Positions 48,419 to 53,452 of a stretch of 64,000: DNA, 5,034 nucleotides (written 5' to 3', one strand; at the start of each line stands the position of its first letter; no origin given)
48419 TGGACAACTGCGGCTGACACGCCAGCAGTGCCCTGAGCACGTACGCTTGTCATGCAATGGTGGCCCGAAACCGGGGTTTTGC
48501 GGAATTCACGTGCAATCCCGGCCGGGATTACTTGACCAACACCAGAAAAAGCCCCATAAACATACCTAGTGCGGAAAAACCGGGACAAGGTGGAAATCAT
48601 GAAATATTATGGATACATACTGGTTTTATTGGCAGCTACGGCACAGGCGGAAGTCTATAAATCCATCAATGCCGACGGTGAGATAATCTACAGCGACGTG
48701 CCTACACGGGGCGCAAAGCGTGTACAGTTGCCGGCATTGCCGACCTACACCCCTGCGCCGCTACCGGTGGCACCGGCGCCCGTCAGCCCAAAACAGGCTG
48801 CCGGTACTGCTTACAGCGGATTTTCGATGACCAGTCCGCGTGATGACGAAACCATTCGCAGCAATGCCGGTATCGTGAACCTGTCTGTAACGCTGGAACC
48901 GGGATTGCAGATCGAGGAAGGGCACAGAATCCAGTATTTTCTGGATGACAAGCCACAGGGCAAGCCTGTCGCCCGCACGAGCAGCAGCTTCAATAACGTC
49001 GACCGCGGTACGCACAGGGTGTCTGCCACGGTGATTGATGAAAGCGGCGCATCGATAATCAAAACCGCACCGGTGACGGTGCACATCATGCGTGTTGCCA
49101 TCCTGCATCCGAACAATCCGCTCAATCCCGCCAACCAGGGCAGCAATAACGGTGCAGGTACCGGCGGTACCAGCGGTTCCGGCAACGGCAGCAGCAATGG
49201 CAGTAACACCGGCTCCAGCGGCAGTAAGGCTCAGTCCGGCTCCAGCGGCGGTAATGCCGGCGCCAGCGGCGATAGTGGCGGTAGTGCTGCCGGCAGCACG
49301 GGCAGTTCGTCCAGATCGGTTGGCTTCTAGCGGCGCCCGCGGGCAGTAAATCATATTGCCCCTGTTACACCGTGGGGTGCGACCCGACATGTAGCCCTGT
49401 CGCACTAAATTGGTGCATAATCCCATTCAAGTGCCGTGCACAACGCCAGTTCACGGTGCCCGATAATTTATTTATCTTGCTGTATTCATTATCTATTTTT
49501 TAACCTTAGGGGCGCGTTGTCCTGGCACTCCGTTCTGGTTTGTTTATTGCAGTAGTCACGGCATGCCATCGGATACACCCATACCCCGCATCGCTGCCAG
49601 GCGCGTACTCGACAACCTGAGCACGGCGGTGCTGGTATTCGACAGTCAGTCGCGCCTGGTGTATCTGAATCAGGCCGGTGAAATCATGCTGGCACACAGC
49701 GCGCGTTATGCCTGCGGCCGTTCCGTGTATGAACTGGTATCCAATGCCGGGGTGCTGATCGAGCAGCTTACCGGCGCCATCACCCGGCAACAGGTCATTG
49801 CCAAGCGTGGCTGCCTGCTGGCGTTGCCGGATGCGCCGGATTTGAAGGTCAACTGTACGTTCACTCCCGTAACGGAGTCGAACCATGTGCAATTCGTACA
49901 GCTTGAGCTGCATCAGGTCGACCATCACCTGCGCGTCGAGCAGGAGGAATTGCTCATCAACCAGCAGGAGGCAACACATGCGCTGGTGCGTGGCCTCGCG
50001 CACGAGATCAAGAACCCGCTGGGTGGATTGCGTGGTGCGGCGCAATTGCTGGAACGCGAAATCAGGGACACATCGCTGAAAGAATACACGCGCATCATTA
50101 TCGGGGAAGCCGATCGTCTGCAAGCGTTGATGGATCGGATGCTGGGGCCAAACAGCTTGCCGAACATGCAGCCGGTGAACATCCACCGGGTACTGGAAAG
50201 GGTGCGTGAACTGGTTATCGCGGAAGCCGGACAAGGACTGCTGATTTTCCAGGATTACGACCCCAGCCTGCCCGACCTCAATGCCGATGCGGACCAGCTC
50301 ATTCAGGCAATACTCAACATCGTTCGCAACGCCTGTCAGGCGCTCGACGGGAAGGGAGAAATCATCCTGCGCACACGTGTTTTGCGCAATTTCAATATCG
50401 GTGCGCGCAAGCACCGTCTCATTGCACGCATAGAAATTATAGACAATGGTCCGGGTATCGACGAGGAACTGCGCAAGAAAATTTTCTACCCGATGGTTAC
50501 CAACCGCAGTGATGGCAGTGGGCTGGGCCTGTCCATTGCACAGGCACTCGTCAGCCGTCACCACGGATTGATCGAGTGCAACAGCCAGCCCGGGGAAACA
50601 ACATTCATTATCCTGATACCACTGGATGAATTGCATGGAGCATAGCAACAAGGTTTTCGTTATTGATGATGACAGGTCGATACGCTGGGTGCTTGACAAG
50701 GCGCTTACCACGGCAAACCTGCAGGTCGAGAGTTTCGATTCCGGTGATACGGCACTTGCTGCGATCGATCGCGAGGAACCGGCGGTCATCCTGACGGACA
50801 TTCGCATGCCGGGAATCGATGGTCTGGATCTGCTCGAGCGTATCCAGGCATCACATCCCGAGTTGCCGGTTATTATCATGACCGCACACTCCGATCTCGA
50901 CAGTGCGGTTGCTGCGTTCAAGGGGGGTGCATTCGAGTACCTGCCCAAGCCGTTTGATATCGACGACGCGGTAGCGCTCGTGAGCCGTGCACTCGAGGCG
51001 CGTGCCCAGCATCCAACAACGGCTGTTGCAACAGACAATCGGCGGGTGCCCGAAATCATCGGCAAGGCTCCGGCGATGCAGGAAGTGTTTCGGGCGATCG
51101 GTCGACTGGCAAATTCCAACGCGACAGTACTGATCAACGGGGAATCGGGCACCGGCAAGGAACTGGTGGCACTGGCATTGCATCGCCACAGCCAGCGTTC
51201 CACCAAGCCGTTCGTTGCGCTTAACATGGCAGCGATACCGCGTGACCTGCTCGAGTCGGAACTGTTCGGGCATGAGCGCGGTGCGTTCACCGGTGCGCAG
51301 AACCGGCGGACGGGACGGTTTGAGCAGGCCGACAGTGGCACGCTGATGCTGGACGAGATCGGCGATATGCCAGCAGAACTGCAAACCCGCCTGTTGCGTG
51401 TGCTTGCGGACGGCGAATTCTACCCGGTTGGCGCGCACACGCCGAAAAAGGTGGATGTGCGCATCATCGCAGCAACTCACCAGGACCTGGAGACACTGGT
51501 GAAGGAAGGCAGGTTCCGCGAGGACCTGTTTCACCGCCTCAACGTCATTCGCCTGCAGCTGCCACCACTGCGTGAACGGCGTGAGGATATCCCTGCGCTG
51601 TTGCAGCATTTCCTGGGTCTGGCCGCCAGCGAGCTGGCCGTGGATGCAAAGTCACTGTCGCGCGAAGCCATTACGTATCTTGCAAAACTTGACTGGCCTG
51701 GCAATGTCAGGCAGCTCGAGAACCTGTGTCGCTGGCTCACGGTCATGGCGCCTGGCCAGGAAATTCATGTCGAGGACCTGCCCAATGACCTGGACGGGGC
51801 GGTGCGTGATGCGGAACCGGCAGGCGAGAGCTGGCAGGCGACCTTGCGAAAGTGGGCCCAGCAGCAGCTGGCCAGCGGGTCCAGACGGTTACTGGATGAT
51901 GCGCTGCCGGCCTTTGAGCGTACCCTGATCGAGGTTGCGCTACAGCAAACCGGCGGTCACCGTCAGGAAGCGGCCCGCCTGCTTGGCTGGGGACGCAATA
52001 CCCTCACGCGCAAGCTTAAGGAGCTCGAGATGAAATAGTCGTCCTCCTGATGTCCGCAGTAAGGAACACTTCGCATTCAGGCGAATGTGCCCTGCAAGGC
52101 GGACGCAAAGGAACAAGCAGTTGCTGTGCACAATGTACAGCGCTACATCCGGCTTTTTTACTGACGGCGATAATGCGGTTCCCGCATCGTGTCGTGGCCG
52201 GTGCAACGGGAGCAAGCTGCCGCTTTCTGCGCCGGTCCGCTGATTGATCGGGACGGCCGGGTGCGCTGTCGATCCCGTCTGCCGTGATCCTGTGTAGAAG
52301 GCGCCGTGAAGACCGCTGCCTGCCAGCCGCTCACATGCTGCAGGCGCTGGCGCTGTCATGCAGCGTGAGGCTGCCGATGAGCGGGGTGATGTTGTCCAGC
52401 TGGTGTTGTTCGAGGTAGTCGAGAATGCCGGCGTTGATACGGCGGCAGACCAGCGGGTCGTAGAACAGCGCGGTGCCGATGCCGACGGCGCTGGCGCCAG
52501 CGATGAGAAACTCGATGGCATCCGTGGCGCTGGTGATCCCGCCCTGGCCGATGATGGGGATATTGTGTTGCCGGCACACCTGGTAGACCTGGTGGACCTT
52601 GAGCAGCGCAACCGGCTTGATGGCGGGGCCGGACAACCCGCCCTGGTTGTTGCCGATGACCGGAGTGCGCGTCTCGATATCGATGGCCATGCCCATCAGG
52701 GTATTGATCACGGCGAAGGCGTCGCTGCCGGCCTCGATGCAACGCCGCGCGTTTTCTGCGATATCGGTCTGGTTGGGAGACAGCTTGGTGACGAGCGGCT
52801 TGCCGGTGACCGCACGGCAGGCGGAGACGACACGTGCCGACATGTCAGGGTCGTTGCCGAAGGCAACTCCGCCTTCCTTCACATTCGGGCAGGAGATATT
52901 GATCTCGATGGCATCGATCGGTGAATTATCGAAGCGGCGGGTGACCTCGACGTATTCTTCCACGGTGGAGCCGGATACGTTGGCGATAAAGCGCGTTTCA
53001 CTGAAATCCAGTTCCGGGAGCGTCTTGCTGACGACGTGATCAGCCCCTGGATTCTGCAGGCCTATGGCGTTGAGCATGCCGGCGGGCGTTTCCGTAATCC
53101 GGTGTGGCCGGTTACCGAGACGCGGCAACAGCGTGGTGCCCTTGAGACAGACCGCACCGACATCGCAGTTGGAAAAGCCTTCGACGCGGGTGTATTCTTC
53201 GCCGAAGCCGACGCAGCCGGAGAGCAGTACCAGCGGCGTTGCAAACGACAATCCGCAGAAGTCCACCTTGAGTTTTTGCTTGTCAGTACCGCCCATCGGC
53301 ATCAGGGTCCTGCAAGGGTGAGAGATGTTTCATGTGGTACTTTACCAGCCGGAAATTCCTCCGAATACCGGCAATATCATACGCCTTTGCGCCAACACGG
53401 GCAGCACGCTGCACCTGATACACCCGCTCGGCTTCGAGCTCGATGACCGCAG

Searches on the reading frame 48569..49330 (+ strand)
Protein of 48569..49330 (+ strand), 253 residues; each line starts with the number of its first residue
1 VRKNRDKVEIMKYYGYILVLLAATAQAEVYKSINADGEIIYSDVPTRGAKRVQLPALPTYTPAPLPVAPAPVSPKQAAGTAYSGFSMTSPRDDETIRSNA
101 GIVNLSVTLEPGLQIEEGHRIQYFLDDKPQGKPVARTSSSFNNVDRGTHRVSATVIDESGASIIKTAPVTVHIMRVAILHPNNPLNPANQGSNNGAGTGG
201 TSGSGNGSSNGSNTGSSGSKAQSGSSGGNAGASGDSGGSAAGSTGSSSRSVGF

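Call 21: search_protein_families(library=pfam, proteins=[window:48569-49330:+], max_evalue=10)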
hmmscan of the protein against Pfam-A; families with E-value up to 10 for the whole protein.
window:48569-49330:+ (253 aa): 3 families
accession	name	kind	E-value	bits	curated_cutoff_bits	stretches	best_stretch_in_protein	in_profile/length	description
PF13511.11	DUF4124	-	1.7e-09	38.2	22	1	18-68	3-54/56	Domain of unknown function (DUF4124)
PF06832.18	BiPBP_C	-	0.0084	16.4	26.8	1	81-162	8-85/90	Penicillin-Binding Protein C-terminus Family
PF22584.1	CFAP143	-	8.6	6.5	27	0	162-249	84-170/437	Cilia- and flagella-associated protein 143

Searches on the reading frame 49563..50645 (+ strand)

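Call 77: search_protein_families(library=pfam, proteins=[window:49563-50645:+], max_evalue=0.00001)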
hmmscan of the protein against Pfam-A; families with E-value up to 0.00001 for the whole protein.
window:49563-50645:+ (360 aa): 3 families
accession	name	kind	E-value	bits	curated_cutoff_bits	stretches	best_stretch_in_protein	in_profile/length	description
PF02518.31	HATPase_c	-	1.2e-19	71.2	26.4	1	242-355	2-110/111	Histidine kinase-, DNA gyrase B-, and HSP90-like ATPase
PF00512.31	HisKA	-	2.2e-13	50.5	26.9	1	141-194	5-58/66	His Kinase A (phospho-acceptor) domain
PF00989.32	PAS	-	3.3e-06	27.5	22.6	0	13-107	4-100/113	PAS fold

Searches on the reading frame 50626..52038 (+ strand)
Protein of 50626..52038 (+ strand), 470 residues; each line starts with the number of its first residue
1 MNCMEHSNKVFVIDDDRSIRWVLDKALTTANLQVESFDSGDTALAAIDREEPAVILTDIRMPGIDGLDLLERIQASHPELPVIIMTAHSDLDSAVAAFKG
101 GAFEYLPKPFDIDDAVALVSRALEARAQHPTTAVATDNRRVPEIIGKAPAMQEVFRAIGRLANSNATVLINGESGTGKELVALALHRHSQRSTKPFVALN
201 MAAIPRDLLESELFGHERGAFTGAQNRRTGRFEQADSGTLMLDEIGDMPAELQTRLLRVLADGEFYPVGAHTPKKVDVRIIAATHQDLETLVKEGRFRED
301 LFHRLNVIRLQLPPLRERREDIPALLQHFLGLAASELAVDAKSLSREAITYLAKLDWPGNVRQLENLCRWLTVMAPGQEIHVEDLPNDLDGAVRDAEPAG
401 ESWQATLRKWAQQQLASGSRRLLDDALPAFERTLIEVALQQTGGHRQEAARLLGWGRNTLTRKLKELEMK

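Call 77: search_protein_families(library=pfam, proteins=[window:50626-52038:+], max_evalue=0.00001)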
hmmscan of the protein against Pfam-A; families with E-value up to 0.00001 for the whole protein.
window:50626-52038:+ (470 aa): 6 families
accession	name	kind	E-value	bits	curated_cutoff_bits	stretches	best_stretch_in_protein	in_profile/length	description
PF00158.32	Sigma54_activat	-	1.3e-71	240.1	20.2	1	144-310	1-167/168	Sigma-54 interaction domain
PF00072.30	Response_reg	-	2e-30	105.7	30.2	1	10-118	1-109/111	Response regulator receiver domain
PF25601.1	AAA_lid_14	-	3.6e-26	91.2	27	1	316-397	1-82/87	AAA+ ATPase lid domain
PF14532.12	Sigma54_activ_2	-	5.4e-25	88.7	25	1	145-315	1-138/138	Sigma-54 interaction domain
PF02954.25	HTH_8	-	2.3e-15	56.5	22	1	427-467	2-42/42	Bacterial regulatory protein, Fis family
PF07728.20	AAA_5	-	5.7e-06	26.8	22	0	168-286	2-123/139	AAA domain (dynein-related subfamily)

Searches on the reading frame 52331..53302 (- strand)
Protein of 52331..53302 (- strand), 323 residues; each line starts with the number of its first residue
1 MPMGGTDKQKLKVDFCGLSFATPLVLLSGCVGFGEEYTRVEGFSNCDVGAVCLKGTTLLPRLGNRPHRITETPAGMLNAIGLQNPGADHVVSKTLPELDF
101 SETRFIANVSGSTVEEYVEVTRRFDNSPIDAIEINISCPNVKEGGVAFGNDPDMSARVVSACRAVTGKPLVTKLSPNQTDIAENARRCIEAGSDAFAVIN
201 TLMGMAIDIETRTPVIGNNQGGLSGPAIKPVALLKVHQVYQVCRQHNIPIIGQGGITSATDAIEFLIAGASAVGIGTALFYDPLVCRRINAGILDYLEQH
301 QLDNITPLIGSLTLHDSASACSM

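Call 77: search_protein_families(library=pfam, proteins=[window:52331-53302:-], max_evalue=0.00001)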
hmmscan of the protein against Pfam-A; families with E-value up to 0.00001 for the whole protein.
window:52331-53302:- (323 aa): 3 families
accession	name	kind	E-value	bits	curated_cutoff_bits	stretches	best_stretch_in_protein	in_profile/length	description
PF01180.27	DHO_dh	-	1.8e-77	260.9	27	1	11-296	2-290/291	Dihydroorotate dehydrogenase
PF01207.24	Dus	-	3.9e-11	43.1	20.4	0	235-288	172-226/311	Dihydrouridine synthase (Dus)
PF03060.21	NMO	-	3.4e-06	27.1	28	0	215-280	162-226/331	Nitronate monooxygenase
